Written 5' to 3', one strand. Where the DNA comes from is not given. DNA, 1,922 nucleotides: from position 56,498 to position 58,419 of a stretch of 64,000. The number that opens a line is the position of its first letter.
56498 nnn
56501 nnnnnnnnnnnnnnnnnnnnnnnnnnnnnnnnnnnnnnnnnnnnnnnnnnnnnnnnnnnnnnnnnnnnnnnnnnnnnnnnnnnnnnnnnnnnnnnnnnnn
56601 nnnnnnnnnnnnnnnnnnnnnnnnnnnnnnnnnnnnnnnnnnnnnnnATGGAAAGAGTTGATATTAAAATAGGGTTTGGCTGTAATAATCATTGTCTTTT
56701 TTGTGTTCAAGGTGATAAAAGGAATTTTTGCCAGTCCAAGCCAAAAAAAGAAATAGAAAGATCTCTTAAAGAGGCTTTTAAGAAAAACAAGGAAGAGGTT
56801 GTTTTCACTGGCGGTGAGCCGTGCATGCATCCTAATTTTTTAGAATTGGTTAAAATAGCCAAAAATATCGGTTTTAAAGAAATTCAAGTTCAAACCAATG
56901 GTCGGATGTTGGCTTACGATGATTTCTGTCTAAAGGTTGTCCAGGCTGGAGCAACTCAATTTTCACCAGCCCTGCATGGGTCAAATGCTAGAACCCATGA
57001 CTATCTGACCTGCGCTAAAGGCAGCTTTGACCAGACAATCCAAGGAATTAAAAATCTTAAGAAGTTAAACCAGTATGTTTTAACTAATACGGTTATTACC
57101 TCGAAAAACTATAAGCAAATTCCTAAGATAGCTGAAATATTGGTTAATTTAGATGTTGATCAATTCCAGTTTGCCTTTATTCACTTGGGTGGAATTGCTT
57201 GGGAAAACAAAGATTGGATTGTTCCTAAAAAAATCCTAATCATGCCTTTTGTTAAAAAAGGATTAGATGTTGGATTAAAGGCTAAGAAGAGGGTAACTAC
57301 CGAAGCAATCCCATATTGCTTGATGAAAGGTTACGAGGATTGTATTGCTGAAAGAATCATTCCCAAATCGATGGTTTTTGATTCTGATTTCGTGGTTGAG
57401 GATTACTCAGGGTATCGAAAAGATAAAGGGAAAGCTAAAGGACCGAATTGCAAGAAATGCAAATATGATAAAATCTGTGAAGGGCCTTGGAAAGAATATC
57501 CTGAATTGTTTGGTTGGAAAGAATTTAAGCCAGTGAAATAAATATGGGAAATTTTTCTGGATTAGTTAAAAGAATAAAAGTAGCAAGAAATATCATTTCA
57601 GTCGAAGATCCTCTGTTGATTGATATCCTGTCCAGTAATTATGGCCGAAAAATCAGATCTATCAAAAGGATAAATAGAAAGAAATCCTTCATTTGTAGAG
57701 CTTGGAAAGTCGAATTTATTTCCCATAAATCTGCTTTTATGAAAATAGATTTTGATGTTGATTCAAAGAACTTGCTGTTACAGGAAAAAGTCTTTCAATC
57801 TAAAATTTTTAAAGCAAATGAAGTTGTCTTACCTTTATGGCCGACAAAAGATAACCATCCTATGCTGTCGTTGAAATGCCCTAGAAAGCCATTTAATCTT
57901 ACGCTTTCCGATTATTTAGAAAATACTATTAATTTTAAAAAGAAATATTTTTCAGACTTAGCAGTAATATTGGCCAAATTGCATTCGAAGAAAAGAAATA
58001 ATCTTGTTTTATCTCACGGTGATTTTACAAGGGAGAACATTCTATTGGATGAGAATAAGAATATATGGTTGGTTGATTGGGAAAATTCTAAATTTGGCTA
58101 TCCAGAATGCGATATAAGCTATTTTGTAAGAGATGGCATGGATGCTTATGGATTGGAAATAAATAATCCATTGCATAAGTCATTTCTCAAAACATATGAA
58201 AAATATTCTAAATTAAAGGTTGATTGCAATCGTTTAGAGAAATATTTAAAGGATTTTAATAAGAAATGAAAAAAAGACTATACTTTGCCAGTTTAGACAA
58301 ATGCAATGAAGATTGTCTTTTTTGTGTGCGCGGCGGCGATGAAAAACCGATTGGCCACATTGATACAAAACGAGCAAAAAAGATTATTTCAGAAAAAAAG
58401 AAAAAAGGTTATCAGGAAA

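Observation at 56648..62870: Tandem array of six paralogous twitch-type radical SAM domains, one ORF a fused didomain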

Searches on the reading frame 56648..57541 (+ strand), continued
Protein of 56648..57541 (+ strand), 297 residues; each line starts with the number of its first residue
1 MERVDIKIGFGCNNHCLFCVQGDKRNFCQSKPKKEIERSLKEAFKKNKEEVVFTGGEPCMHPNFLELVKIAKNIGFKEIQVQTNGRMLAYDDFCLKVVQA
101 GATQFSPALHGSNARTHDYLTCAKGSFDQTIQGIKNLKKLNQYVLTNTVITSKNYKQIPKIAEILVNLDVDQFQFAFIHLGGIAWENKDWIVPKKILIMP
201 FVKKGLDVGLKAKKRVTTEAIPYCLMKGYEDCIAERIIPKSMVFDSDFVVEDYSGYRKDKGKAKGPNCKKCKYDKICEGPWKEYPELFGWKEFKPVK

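Call 47: search_protein_families(library=ncbifam, proteins=[L007:11896-12813:+, L007:12785-13738:+, L007:13787-14635:+, L007:9053-10885:+, L007:8672-9049:+, L008:5925-6800:+, L008:3527-4078:+], max_evalue=1e-25)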
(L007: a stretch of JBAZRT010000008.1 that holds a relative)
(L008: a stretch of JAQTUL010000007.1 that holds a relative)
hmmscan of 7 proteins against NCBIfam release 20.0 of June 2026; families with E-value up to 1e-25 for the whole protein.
L007:11896-12813:+ (305 aa): 2 families
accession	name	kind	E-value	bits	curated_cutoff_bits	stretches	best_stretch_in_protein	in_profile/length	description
TIGR03977.1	rSAM_pair_HxsC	equivalog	1.5e-48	165.2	267.9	1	10-271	34-290/292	His-Xaa-Ser system radical SAM maturase HxsC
NF038332.1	rSAM_rare_HxsC4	exception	9.3e-26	90.8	500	0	10-233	23-243/335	radical SAM protein HxsC4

L007:12785-13738:+ (317 aa): 2 families
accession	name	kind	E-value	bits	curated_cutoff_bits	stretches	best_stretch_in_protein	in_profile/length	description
NF038332.1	rSAM_rare_HxsC4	exception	3.7e-43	148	500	1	9-313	7-335/335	radical SAM protein HxsC4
TIGR03977.1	rSAM_pair_HxsC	equivalog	6.9e-27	94.1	267.9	1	14-248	23-261/292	His-Xaa-Ser system radical SAM maturase HxsC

L007:13787-14635:+ (282 aa): 1 family
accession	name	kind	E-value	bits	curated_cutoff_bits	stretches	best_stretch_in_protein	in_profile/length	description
TIGR03977.1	rSAM_pair_HxsC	equivalog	2.2e-32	112.1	267.9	1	3-264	29-288/292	His-Xaa-Ser system radical SAM maturase HxsC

L007:9053-10885:+ (610 aa): 9 families
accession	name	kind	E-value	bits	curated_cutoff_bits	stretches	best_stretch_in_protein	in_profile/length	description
NF038332.1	rSAM_rare_HxsC4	exception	1.7e-45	155.7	500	1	313-608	12-335/335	radical SAM protein HxsC4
NF047865.1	rSAM_PapB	equivalog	2.5e-44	151.9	340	1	3-198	5-209/330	PapB family radical SAM/SPASM ranthipeptide maturase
TIGR03977.1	rSAM_pair_HxsC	equivalog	1.2e-42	145.8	267.9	1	323-555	33-270/292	His-Xaa-Ser system radical SAM maturase HxsC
TIGR03978.1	rSAM_paired_1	equivalog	7.1e-29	100.9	370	0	4-137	86-225/466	His-Xaa-Ser system radical SAM maturase HxsB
TIGR04064.1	rSAM_nif11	equivalog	7.9e-29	100.7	518.7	1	3-189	80-275/459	nif11-like peptide radical SAM maturase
TIGR04068.1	rSAM_ocin_clost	equivalog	3.5e-27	95.4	500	0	3-154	86-254/462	Cys-rich peptide radical SAM maturase CcpM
TIGR04317.1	W_rSAM_matur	equivalog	1.7e-26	93.2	380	0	314-544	3-236/349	tungsten cofactor oxidoreductase radical SAM maturase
TIGR04053.2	TIGR04053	equivalog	2.1e-26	93.1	395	0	338-515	35-211/366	TIGR04053 family radical SAM/SPASM domain-containing protein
TIGR02668.1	moaA_archaeal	equivalog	5.8e-26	91.2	325.25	0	317-490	12-186/303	GTP 3',8-cyclase MoaA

L007:8672-9049:+ (125 aa): 0 families

L008:5925-6800:+ (291 aa): 1 family
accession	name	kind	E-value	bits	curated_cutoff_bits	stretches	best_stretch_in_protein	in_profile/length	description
NF038313.3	HisXaaSer_A4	exception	3.9e-29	101.4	55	0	73-126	41-90/93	His-Xaa-Ser repeat protein HxsA4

L008:3527-4078:+ (183 aa): 0 families

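Call 48: search_protein_families(library=pfam, proteins=[L007:10936-11883:+, L002:13650-14639:+, L001:10891-11589:+, L001:11600-13303:+, L001:13365-14300:+, L002:16493-17704:+, L002:9791-10000:+, L007:7887-8687:+], max_evalue=0.01)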
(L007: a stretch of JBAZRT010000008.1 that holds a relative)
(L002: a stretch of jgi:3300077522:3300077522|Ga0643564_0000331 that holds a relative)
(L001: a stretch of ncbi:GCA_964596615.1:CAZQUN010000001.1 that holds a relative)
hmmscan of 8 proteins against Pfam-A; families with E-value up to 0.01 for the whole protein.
L007:10936-11883:+ (315 aa): 1 family
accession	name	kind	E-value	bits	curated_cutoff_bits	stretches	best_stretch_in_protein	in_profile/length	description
PF04467.17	DUF483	-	2e-05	25.1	25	1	128-214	42-121/122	Protein of unknown function (DUF483)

L002:13650-14639:+ (329 aa): 1 family
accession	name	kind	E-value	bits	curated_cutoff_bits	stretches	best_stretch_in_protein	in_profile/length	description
PF04467.17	DUF483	-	0.01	16.3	25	0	130-202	34-98/122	Protein of unknown function (DUF483)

L001:10891-11589:+ (232 aa): 1 family
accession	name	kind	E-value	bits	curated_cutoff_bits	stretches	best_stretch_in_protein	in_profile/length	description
PF04467.17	DUF483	-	6e-05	23.5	25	1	93-198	30-117/122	Protein of unknown function (DUF483)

L001:11600-13303:+ (567 aa): 1 family
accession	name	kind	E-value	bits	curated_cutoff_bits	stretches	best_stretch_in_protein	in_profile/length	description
PF04055.27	Radical_SAM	-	5.6e-14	53.1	29.5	1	67-240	1-165/166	Radical SAM superfamily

L001:13365-14300:+ (311 aa): 1 family
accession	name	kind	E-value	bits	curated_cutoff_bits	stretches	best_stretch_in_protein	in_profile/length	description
PF06859.18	Bin3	-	0.006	17.6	27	0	255-300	17-62/109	Bicoid-interacting protein 3 (Bin3)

L002:16493-17704:+ (403 aa): 1 family
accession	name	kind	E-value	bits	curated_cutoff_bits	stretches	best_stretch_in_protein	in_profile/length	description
PF01478.23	Peptidase_A24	-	3.8e-05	24.5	26.5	1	12-139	4-100/104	Type IV leader peptidase family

L002:9791-10000:+ (69 aa): 0 families

L007:7887-8687:+ (266 aa): 0 families

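Call 68: list_cluster_members(proteins=[P0121, window:56648-57541:+, window:61941-62870:+])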
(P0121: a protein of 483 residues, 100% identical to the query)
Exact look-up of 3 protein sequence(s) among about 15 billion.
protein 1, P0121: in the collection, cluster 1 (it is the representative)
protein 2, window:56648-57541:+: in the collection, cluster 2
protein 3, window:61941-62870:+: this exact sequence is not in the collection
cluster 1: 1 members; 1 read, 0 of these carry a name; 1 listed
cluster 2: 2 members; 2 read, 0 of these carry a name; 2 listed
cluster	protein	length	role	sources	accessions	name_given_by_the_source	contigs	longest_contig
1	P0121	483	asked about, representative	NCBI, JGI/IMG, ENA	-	-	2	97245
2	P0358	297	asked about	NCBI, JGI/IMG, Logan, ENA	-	-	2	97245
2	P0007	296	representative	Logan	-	-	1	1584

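Call 72: search_protein_families(library=padloc, proteins=[window:56648-57541:+], max_evalue=0.001)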
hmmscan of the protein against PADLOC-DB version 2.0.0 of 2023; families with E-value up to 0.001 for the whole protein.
window:56648-57541:+ (297 aa): 3 families
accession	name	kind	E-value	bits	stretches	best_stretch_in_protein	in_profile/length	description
PDLC02904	pVip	-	1.5e-13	48.8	1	11-157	12-156/262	Viperins associated with kinases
PDLC02903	pVip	-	1.3e-11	42.5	1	11-157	9-152/257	Viperins not associated with kinases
PDLC01682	Cas13a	-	0.00091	17.8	0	128-204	16-86/179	Cas13a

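Call 79: find_encoding_contigs(protein=P0046, flank=10000, max_places=1)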
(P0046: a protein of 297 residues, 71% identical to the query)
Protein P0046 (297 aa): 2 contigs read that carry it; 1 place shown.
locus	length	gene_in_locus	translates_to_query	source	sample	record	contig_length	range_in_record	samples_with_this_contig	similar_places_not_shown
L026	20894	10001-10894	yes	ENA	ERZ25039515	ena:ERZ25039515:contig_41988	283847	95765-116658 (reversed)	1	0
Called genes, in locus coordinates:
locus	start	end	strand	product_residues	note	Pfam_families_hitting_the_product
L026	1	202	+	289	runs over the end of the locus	PF04055:Radical_SAM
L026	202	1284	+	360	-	PF13439:Glyco_transf_4, PF00534:Glycos_transf_1, PF13692:Glyco_trans_1_4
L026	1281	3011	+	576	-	PF01522:Polysacc_deac_1, PF04055:Radical_SAM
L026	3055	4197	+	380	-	PF13528:Glyco_trans_1_3 (faint), PF04101:Glyco_tran_28_C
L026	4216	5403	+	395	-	PF04055:Radical_SAM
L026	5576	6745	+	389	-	PF04055:Radical_SAM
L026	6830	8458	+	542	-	PF04055:Radical_SAM, PF13641:Glyco_tranf_2_3 (faint), PF00535:Glycos_transf_2, PF10111:Glyco_tranf_2_2, PF02709:Glyco_transf_7C (faint)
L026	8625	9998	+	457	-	PF04055:Radical_SAM, PF13353:Fer4_12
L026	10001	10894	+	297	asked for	PF04055:Radical_SAM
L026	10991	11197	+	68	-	-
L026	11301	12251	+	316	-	PF04467:DUF483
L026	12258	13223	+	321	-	PF04055:Radical_SAM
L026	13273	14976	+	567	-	PF13231:PMT_2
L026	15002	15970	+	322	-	PF00535:Glycos_transf_2, PF10111:Glyco_tranf_2_2, PF13506:Glyco_transf_21 (faint), PF13641:Glyco_tranf_2_3, PF13632:Glyco_trans_2_3 (weak)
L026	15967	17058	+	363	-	PF04055:Radical_SAM, PF13353:Fer4_12 (weak), PF13186:SPASM (weak)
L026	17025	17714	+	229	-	PF13641:Glyco_tranf_2_3, PF00535:Glycos_transf_2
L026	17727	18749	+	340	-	PF13353:Fer4_12 (faint), PF04055:Radical_SAM, PF13186:SPASM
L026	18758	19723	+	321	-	PF04055:Radical_SAM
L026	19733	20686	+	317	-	PF04055:Radical_SAM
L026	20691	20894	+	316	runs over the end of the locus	PF04055:Radical_SAM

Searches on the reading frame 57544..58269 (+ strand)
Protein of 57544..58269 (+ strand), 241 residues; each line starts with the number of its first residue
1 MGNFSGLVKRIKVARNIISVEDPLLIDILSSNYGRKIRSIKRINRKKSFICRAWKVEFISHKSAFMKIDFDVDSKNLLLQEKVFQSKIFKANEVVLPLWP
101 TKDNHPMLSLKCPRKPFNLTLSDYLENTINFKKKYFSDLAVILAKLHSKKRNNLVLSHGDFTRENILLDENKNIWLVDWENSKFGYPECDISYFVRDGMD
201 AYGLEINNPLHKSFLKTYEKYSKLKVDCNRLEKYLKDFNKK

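Call 4: search_protein_families(library=pfam, proteins=[window:57544-58269:+], max_evalue=0.01)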
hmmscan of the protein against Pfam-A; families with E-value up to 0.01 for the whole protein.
window:57544-58269:+ (241 aa): 3 families
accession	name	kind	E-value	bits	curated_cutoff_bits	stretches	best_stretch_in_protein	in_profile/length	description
PF01636.29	APH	-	1.3e-09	38.7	23.2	1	140-220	151-235/239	Phosphotransferase enzyme family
PF01633.27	Choline_kinase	-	3.2e-09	37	29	1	126-237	136-242/300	Choline/ethanolamine kinase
PF02958.26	EcKL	-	2.3e-08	34.1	22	1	127-196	191-262/294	Ecdysteroid kinase-like family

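Call 5: search_protein_families(library=ncbifam, proteins=[window:57544-58269:+], max_evalue=0.01)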
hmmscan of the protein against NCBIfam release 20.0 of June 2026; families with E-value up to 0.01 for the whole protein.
window:57544-58269:+ (241 aa): 11 families
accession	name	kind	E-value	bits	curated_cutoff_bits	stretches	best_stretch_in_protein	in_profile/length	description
TIGR02904.1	spore_ysxE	equivalog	2.3e-10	40.2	263.55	1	116-227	158-267/309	spore coat protein YsxE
TIGR02906.1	spore_CotS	subfamily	2.9e-08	33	172.7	1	144-226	178-258/314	CotS family spore coat protein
NF033068.1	APH_3p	equivalog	1.9e-06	27.6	205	1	141-232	160-246/255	APH(3') family aminoglycoside O-phosphotransferase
NF000052.4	APH_9_Ia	exception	3.7e-06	26.5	680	1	144-234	196-280/330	aminoglycoside O-phosphotransferase APH(9)-Ia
NF002475.0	PRK01723.1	equivalog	1.8e-05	23.9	142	1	130-187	143-195/241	3-deoxy-D-manno-octulosonic acid kinase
TIGR03724.2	arch_bud32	equivalog_domain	2.2e-05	24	125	1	125-221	80-172/193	KEOPS complex kinase/ATPase Bud32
NF053880.1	SprCtKinCotIBac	equivalog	4.5e-05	22.6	550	1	145-225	196-275/328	spore coat kinase CotI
NF038156.1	lant_syn_V_LxmK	equivalog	0.0002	20.5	315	1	142-195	178-231/347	class V lanthionine synthetase subunit LxmK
NF011460.0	PRK14879.1-1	equivalog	0.00047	19.4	199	1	129-222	108-200/232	Kae1-associated kinase Bud32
NF033062.0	APH_3p_VI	exception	0.00096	18.8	525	1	148-196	175-223/259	APH(3')-VI family aminoglycoside O-phosphotransferase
NF033112.0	APH_3p_A16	exception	0.0012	18.4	580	1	147-198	176-226/262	aminoglycoside 3'-O-phosphotransferase AphA16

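Call 72: search_protein_families(library=padloc, proteins=[window:57544-58269:+], max_evalue=0.001)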
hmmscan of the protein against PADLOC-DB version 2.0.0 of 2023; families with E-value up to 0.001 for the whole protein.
window:57544-58269:+ (241 aa): 0 families
